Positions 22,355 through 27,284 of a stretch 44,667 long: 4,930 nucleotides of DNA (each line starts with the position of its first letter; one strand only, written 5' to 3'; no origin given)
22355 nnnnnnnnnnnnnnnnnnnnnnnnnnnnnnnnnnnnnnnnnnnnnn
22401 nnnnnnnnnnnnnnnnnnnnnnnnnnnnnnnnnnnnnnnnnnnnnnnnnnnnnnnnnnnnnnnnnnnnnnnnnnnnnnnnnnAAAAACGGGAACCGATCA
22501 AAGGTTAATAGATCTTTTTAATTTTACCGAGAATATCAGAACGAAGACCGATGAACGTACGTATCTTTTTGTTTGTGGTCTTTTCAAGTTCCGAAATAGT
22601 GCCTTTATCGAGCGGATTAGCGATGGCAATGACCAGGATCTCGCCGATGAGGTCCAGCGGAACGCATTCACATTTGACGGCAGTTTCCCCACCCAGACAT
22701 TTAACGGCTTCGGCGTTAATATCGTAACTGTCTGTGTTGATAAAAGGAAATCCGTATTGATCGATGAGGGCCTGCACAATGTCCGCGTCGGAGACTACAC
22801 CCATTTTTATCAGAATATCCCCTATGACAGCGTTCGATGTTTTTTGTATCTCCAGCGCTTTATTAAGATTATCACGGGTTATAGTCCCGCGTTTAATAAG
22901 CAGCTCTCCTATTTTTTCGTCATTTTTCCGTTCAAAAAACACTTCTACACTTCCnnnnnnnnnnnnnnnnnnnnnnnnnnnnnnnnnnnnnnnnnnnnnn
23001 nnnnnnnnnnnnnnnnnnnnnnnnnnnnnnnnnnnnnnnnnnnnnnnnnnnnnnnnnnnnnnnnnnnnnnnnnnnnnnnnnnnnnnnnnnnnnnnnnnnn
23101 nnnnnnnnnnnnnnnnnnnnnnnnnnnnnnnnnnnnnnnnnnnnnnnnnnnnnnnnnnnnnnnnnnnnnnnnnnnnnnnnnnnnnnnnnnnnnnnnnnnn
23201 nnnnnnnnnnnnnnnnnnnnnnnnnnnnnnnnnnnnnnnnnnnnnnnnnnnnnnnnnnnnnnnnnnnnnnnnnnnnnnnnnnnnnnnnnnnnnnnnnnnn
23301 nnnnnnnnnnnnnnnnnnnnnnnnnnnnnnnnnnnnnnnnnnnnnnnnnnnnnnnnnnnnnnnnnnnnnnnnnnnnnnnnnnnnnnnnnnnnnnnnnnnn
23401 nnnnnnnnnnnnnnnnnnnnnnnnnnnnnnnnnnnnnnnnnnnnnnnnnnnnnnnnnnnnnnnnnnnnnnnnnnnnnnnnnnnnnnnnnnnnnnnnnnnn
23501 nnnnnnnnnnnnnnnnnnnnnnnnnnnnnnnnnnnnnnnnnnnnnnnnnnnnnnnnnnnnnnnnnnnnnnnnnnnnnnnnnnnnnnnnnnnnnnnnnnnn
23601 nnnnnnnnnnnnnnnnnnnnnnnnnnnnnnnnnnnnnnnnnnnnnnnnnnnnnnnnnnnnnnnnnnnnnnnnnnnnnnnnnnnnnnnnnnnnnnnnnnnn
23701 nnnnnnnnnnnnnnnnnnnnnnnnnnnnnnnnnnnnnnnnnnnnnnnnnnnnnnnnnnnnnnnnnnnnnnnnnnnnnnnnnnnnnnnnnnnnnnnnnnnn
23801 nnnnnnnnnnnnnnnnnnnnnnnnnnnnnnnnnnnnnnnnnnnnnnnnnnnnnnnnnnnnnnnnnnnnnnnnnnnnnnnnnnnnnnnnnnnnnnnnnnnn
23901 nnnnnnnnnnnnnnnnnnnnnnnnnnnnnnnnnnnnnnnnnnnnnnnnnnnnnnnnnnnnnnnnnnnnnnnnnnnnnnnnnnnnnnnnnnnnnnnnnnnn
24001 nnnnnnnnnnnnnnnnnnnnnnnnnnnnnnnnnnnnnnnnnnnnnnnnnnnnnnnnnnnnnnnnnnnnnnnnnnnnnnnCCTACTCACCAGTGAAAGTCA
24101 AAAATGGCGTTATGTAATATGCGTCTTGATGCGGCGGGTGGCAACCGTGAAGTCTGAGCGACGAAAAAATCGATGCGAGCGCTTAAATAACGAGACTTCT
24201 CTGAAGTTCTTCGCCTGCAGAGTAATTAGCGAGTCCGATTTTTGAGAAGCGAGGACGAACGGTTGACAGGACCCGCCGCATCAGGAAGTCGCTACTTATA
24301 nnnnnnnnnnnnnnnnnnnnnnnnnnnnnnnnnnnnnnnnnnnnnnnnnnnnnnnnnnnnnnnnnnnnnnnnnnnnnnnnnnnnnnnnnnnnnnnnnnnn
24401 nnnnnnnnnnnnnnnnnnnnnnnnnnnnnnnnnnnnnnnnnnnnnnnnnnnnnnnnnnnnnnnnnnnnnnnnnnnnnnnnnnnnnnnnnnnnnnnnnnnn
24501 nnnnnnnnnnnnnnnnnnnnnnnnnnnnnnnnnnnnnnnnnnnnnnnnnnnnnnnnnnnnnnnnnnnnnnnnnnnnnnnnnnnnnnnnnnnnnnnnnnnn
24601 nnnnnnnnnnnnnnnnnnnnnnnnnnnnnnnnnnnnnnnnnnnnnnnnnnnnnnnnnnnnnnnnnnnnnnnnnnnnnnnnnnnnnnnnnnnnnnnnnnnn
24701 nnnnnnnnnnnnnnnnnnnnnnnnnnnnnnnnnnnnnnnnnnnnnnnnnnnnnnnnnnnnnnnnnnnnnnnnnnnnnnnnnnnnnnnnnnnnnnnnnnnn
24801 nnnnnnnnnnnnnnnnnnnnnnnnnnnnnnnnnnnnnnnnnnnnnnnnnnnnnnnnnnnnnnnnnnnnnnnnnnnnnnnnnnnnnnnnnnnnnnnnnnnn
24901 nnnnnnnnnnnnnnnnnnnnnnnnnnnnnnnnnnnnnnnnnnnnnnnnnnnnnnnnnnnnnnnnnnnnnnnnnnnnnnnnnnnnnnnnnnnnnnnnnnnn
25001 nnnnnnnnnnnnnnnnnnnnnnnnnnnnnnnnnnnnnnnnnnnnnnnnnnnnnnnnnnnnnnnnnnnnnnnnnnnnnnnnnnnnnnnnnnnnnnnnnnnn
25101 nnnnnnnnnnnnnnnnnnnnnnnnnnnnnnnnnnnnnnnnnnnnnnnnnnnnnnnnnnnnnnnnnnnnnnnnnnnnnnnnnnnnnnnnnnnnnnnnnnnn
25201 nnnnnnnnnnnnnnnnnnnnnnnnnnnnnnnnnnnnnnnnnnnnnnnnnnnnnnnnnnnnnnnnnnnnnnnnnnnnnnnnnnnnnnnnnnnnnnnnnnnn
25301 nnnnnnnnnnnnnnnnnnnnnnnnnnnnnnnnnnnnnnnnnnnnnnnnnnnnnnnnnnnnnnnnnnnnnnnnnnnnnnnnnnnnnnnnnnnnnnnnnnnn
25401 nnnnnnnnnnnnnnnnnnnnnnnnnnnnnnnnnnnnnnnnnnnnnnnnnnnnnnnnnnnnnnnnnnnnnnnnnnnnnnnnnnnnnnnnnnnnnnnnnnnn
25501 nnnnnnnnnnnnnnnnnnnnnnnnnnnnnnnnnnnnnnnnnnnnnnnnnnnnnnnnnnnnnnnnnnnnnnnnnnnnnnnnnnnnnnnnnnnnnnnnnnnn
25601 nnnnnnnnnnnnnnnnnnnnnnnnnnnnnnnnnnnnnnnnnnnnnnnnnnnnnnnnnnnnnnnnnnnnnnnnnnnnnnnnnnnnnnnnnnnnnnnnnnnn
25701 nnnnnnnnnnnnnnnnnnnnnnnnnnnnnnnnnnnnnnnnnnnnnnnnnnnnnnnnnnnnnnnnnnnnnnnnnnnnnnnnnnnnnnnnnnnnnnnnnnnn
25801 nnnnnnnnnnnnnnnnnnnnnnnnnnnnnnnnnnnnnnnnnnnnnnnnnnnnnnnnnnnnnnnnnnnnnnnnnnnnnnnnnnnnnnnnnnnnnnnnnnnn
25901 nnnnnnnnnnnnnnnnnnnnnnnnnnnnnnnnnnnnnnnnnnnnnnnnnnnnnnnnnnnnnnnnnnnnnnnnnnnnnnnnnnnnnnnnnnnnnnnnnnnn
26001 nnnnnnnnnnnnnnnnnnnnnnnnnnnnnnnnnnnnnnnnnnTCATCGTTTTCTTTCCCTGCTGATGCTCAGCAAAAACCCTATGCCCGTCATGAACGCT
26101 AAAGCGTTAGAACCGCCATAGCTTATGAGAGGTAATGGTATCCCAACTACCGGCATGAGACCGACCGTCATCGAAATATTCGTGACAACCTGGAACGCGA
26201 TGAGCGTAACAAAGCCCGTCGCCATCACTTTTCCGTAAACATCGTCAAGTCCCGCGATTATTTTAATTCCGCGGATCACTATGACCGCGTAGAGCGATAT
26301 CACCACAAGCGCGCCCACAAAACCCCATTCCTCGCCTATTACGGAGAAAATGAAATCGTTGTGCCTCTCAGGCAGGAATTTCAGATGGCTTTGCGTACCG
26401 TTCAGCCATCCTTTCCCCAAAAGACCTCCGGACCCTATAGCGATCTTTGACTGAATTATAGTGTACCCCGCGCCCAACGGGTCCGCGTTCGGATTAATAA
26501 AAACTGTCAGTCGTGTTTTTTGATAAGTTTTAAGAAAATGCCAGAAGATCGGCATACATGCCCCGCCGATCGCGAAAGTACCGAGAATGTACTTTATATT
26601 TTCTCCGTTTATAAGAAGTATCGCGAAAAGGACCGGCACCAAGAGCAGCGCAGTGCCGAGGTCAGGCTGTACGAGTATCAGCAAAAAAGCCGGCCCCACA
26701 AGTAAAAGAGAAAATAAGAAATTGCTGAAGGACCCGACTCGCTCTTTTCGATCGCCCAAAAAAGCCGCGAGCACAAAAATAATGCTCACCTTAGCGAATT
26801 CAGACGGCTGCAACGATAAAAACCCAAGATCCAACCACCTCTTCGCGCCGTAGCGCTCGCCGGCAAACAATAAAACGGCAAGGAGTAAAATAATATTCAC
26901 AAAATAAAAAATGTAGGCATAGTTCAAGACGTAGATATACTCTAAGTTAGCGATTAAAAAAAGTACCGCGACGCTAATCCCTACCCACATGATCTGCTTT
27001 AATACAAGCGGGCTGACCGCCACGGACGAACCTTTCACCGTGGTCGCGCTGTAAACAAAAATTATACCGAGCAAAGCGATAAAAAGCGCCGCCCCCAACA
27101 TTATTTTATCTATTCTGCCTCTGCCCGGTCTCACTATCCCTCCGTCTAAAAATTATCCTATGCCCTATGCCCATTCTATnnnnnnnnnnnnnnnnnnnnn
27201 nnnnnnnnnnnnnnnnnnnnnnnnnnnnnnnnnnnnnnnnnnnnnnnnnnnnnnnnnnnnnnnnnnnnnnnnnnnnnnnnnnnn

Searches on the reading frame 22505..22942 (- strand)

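Call 76: search_protein_families(library=pfam, proteins=[window:22505-22942:-], max_evalue=0.00001)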
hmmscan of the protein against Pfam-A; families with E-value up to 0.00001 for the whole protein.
window:22505-22942:- (145 aa): 1 family
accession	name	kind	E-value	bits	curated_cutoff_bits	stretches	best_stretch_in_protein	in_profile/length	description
PF05157.20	MshEN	-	3.2e-12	46.7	23.1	1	63-145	1-84/90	MshEN domain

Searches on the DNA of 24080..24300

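Call 45: search_rna_families(source=window, start=24080, end=24300, threshold=evalue, max_evalue=10)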
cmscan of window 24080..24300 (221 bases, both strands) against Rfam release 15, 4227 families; matches with E-value up to 10: 2.
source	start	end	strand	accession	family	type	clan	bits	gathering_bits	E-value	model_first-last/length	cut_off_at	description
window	24108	24181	+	RF00138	SNORD16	Gene; snRNA; snoRNA; CD-box;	CL00046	17.8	45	0.8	1-100/100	no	Small nucleolar RNA SNORD16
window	24082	24092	-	RF01380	HIV-1_SD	Cis-reg;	-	13.5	30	6.2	5-15/19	no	Human immunodeficiency virus type 1 major splice donor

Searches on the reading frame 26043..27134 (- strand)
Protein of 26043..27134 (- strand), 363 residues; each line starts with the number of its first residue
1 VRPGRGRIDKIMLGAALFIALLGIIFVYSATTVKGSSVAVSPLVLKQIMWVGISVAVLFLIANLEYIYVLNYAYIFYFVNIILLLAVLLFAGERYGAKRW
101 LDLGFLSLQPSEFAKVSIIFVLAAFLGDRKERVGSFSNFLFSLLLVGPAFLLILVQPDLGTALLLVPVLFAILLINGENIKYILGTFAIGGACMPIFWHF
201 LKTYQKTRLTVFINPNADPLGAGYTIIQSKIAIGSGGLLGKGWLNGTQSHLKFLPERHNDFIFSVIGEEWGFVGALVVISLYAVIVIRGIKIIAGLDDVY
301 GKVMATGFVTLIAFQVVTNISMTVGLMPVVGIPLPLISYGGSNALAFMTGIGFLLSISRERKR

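Call 76: search_protein_families(library=pfam, proteins=[window:26043-27134:-], max_evalue=0.00001)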
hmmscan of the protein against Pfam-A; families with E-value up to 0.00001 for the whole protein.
window:26043-27134:- (363 aa): 1 family
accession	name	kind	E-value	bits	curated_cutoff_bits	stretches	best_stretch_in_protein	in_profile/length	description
PF01098.24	FTSW_RODA_SPOVE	-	6.7e-100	335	26.4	1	12-362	4-355/356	Cell cycle protein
